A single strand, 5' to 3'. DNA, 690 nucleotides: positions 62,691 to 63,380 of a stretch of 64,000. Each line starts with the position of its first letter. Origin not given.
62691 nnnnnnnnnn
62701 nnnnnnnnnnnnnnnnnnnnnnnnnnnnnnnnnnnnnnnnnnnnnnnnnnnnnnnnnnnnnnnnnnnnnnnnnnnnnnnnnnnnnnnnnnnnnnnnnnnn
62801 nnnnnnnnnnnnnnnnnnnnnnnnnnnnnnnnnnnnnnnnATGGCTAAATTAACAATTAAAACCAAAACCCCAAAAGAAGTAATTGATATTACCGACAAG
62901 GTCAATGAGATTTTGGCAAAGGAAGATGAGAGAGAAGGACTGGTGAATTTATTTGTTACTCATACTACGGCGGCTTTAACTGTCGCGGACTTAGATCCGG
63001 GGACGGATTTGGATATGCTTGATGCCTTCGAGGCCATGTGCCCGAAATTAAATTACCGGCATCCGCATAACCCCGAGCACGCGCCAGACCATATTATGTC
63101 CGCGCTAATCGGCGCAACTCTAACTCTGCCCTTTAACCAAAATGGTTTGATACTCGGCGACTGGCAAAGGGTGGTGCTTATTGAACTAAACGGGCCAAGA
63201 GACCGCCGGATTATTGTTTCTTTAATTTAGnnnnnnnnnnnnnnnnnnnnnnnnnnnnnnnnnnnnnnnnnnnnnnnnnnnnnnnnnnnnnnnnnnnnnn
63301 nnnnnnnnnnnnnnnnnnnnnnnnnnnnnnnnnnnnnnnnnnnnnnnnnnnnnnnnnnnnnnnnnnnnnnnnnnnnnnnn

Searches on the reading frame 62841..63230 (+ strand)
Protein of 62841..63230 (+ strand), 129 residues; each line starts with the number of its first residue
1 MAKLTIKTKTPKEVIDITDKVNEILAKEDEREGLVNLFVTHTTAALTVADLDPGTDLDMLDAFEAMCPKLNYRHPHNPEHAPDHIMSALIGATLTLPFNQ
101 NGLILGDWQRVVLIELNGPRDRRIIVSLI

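Call 59: find_encoding_contigs(protein=window:62841-63230:+, flank=10000, max_places=2)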
Protein window:62841-63230:+ (129 aa): 3 contigs read that carry it; 2 places shown.
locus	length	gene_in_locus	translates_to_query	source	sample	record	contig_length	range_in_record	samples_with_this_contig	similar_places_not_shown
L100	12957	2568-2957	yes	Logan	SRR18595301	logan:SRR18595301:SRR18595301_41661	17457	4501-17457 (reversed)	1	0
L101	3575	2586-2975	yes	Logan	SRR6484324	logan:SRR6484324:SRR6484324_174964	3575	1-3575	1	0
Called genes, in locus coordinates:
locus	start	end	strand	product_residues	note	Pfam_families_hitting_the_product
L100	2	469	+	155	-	?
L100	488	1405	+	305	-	-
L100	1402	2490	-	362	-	PF01170:UPF0020 (faint), PF01555:N6_N4_Mtase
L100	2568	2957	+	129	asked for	PF01894:YjbQ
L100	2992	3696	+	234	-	PF08713:DNA_alkylation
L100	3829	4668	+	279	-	PF08282:Hydrolase_3 (faint)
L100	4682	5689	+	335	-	PF01545:Cation_efflux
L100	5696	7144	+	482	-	PF02366:PMT, PF13231:PMT_2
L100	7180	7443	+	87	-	-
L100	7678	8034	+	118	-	PF04020:Phage_holin_4_2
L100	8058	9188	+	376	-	PF10648:Gmad2, PF10646:Germane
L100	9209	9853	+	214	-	PF07853:DUF1648, PF13630:SdpI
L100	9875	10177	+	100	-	PF01741:MscL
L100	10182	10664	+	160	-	PF01988:VIT1 (faint)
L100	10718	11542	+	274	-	PF00929:RNase_T, PF20600:ExoX-like_C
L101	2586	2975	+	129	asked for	PF01894:YjbQ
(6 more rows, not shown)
